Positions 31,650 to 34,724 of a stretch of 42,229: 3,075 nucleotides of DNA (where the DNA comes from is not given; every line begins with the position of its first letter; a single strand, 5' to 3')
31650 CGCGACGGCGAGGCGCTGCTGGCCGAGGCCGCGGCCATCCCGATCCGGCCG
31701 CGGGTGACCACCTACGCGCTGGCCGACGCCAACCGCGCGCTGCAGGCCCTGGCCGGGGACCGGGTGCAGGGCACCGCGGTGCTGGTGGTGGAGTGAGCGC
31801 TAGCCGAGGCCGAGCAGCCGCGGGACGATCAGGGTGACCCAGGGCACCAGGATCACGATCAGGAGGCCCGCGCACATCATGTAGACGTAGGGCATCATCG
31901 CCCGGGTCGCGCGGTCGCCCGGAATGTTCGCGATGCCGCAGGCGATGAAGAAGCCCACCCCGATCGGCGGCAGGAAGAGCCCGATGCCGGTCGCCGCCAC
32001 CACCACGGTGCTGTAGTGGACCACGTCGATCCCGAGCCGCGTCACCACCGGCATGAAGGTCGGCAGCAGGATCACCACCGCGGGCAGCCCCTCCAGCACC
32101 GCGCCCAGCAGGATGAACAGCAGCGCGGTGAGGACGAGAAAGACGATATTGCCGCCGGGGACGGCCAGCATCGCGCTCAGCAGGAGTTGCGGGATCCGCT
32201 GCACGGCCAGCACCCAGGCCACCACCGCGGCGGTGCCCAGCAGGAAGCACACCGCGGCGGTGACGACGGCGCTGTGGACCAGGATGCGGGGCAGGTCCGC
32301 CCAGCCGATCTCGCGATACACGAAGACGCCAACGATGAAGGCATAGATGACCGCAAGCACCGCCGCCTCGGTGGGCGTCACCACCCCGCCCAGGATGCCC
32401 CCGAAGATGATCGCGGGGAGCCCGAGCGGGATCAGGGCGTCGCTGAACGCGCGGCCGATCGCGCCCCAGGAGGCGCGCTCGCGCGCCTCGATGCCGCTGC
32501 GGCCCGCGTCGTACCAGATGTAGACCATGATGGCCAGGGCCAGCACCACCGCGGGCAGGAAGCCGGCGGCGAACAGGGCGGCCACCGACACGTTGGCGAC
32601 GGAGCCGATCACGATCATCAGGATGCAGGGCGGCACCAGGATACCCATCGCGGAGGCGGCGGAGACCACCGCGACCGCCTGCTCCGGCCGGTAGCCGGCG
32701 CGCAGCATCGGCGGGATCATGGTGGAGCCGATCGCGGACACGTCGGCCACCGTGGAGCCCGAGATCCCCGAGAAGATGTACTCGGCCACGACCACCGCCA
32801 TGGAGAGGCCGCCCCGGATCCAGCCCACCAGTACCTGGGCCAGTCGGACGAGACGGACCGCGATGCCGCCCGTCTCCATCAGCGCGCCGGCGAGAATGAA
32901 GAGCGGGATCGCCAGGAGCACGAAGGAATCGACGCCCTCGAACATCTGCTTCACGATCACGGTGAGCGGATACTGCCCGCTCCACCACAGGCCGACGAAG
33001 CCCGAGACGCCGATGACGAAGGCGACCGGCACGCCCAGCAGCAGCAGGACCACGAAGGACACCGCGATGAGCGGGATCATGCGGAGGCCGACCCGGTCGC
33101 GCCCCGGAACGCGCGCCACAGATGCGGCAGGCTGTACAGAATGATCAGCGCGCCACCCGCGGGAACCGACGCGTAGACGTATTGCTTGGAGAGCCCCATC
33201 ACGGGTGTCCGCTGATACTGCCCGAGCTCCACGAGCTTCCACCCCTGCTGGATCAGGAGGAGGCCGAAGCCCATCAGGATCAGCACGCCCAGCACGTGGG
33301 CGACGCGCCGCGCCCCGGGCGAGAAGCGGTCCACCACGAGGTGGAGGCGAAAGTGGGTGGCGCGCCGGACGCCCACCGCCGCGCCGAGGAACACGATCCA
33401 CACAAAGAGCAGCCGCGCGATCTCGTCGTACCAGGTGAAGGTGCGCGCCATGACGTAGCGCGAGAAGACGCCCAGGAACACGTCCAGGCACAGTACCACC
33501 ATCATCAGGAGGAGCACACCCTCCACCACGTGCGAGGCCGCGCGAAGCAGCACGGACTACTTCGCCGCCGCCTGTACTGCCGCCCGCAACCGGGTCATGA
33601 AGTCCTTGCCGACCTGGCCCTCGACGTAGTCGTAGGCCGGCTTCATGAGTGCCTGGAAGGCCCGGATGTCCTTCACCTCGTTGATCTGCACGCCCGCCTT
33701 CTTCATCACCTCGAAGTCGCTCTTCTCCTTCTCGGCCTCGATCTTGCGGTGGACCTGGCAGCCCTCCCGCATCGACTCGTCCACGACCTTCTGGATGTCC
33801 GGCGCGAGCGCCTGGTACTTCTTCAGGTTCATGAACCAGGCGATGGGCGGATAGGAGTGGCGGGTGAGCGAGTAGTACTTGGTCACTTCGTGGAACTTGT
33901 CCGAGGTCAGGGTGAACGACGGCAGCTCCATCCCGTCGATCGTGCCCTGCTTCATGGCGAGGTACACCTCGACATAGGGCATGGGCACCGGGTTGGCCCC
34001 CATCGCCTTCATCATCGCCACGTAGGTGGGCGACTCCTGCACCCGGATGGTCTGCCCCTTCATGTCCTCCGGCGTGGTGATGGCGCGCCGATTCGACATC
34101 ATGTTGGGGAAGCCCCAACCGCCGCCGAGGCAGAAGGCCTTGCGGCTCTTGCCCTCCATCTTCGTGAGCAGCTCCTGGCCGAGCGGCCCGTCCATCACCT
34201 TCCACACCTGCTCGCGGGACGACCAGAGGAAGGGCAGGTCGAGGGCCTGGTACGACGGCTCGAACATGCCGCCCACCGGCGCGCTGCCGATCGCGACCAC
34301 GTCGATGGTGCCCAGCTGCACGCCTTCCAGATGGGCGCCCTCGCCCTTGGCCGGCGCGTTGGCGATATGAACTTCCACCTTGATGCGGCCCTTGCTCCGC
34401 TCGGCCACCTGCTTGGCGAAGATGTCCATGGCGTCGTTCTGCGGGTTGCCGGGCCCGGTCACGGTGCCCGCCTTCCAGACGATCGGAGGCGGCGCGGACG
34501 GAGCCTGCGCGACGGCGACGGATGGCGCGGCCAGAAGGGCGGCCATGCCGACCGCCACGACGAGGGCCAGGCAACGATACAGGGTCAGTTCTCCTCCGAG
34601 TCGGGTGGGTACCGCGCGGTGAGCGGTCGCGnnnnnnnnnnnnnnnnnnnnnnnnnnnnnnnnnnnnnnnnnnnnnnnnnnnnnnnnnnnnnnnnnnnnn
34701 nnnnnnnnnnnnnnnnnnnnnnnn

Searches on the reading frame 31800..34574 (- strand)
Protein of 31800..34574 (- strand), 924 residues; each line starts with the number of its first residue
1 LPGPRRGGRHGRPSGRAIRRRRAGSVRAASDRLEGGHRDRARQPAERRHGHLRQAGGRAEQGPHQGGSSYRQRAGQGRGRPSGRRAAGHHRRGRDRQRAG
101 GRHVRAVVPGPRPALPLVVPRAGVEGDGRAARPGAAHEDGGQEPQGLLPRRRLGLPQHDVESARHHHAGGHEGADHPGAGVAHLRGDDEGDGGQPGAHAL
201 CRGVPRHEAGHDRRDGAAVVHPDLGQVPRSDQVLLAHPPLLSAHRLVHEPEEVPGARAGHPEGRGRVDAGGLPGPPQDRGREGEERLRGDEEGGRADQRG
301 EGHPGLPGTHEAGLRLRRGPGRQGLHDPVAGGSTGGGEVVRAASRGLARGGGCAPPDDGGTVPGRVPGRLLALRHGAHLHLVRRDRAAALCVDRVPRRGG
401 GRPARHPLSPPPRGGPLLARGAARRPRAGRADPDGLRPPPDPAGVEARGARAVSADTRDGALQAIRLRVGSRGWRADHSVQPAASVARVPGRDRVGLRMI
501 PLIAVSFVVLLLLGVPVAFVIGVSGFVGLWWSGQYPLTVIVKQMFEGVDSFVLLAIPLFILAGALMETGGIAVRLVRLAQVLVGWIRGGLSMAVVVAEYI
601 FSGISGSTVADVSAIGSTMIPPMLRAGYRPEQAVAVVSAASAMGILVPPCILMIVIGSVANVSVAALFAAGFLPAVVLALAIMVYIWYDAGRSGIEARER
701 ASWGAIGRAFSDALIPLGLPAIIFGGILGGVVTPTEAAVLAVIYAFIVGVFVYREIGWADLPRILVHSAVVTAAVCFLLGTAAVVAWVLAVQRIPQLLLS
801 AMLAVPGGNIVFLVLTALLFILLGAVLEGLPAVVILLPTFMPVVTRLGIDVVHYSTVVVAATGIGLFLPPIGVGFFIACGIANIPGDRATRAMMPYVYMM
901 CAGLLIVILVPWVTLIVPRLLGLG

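Call 33: search_protein_families(library=pfam, proteins=[window:31800-34574:-], max_evalue=0.001)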
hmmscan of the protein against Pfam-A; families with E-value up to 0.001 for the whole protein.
window:31800-34574:- (924 aa): 1 family
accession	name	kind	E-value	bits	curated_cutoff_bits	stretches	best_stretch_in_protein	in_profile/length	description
PF06808.19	DctM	-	1.3e-112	377.1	23.8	1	505-913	2-413/413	Tripartite ATP-independent periplasmic transporter, DctM component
